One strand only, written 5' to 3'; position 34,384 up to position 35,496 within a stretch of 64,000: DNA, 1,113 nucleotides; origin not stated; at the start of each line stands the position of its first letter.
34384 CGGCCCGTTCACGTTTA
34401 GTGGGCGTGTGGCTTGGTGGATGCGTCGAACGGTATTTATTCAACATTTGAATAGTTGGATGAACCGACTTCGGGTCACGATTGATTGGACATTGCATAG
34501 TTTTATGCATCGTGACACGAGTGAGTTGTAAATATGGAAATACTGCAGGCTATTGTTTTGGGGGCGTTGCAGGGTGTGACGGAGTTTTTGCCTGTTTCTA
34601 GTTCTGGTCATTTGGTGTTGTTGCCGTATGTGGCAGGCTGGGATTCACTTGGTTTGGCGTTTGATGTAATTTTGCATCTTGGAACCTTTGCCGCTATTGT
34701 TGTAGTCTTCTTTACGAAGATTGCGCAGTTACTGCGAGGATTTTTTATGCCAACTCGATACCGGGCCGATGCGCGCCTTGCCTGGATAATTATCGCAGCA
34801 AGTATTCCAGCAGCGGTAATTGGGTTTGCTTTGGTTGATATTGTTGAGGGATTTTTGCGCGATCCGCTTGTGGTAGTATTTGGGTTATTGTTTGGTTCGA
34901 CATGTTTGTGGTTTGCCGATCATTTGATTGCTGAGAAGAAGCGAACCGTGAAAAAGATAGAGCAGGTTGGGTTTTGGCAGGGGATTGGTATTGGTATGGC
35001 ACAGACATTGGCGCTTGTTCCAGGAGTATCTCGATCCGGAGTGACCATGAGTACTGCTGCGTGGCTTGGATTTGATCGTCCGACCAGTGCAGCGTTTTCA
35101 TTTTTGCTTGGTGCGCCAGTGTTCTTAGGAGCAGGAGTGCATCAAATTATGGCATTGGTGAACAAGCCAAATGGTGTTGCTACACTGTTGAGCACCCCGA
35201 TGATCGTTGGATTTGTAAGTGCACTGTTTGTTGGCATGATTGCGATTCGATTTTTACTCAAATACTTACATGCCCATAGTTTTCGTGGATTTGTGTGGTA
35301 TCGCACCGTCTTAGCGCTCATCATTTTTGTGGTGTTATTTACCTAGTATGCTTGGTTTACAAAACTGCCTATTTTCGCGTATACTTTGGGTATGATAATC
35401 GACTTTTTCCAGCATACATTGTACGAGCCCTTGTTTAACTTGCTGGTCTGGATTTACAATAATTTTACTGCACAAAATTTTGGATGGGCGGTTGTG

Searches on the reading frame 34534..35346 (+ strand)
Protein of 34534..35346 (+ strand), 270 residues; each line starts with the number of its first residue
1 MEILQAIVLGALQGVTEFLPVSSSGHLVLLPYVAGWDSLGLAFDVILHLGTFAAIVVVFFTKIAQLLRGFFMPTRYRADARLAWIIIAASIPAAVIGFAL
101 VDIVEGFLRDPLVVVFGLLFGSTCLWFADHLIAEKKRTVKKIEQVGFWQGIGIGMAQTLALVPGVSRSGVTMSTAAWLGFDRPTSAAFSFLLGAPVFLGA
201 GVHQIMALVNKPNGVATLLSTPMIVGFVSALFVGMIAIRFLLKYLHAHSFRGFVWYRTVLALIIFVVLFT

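Call 71: find_encoding_contigs(protein=window:34534-35346:+, flank=10000, max_places=1)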
Protein window:34534-35346:+ (270 aa): 3 contigs read that carry it; 1 place shown.
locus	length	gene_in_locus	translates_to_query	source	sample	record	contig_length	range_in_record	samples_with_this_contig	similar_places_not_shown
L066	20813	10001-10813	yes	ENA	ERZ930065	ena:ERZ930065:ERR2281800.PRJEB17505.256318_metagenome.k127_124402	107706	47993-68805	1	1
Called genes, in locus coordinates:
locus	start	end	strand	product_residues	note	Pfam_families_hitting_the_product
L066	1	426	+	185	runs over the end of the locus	PF00085:Thioredoxin (weak), PF00578:AhpC-TSA, PF08534:Redoxin, PF13098:Thioredoxin_2 (weak)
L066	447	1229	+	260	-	PF02683:DsbD_TM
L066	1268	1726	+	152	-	PF00782:DSPc, PF22785:Tc-R-P, PF22784:PTP-SAK, PF22741:PTP-NADK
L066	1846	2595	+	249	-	PF13462:Thioredoxin_4, PF13098:Thioredoxin_2 (weak), PF01323:DSBA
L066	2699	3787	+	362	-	PF21088:MS_channel_1st, PF00924:MS_channel_2nd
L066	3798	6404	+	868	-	PF13205:Big_5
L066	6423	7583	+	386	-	PF13188:PAS_8 (faint), PF13426:PAS_9 (faint), PF00989:PAS, PF08448:PAS_4, PF08447:PAS_3, PF00989:PAS (weak)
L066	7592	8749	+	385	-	PF01490:Aa_trans, PF03222:Trp_Tyr_perm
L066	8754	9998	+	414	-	PF07992:Pyr_redox_2, PF00070:Pyr_redox, PF22366:NDH2_C (weak)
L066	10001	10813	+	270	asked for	PF02673:BacA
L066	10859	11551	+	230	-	PF02096:60KD_IMP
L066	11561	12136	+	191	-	PF01145:Band_7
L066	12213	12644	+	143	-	-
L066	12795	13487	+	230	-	PF03444:WHD_HrcA (faint), PF01628:HrcA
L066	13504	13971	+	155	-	PF01025:GrpE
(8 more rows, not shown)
